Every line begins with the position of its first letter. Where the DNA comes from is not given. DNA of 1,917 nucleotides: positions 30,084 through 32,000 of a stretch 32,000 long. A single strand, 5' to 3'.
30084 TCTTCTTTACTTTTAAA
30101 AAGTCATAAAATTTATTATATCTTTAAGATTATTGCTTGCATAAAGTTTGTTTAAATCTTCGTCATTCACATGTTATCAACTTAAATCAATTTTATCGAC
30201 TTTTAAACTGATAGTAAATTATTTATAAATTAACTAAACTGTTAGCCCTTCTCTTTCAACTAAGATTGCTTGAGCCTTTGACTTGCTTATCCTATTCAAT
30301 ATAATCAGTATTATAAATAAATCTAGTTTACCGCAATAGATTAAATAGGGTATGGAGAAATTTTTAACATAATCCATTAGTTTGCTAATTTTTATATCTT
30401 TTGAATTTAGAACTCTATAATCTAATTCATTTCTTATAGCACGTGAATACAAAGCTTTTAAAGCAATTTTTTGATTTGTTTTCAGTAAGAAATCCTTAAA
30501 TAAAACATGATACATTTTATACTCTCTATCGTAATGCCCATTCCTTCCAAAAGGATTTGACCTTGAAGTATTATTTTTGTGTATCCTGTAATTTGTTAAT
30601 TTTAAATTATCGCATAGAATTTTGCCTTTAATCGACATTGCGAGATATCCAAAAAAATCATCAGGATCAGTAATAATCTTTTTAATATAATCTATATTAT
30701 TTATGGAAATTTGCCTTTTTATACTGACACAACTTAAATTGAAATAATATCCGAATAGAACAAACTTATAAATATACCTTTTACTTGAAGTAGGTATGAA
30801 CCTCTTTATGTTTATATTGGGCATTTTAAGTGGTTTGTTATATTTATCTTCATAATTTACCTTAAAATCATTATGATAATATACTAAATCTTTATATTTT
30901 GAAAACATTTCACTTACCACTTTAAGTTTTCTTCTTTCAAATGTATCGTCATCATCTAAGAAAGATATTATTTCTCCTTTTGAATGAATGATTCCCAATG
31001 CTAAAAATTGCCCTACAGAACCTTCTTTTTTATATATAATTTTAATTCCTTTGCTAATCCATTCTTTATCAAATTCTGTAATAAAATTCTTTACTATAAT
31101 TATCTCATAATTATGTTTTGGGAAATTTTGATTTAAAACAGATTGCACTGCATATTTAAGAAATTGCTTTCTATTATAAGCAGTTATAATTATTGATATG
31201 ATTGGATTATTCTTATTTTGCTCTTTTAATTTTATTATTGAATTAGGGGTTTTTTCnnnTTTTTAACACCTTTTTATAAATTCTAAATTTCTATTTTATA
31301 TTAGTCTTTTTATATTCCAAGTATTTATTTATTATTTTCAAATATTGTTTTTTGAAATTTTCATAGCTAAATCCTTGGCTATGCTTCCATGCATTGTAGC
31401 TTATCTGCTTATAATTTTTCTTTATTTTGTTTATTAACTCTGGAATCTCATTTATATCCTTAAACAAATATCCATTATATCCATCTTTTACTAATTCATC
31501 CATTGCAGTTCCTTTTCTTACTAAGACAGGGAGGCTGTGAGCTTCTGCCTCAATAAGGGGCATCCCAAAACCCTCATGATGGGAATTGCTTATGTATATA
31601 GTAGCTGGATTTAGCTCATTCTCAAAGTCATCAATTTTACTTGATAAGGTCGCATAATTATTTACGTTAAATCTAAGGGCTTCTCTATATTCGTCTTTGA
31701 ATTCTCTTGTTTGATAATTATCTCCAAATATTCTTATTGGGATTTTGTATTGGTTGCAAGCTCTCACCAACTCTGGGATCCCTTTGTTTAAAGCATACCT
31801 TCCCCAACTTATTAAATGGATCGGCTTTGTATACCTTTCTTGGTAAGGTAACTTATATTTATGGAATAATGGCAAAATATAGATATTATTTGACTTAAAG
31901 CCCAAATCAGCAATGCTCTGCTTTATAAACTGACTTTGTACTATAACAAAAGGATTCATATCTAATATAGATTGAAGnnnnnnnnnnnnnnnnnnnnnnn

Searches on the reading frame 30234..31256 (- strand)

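Call 99: search_protein_families(library=pfam, proteins=[window:30234-31256:-], max_evalue=0.001)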
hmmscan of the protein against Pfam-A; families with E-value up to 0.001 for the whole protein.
window:30234-31256:- (340 aa): 1 family
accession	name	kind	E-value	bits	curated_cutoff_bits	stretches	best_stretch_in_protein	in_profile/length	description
PF00535.33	Glycos_transf_2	-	1.6e-17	64.4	23.3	1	21-153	1-139/168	Glycosyl transferase family 2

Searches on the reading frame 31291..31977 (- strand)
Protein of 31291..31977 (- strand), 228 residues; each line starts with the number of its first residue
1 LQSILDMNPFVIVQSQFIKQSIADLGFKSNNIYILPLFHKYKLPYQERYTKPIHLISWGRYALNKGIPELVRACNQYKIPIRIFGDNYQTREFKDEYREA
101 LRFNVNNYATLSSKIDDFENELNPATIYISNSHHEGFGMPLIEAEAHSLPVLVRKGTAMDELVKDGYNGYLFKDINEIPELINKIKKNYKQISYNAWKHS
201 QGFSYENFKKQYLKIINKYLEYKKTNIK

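Call 99: search_protein_families(library=pfam, proteins=[window:31291-31977:-], max_evalue=0.001)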
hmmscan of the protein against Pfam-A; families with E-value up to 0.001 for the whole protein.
window:31291-31977:- (228 aa): 3 families
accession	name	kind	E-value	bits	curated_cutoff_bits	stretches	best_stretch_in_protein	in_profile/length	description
PF00534.26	Glycos_transf_1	-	6.8e-18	65.2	26.4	1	48-190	11-163/172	Glycosyl transferases group 1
PF13692.12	Glyco_trans_1_4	-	1.5e-13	51.6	27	1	55-186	4-137/142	Glycosyl transferases group 1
PF20706.3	GT4-conflict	-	6e-06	25.9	26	1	108-165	265-322/385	Family 4 Glycosyltransferase in conflict systems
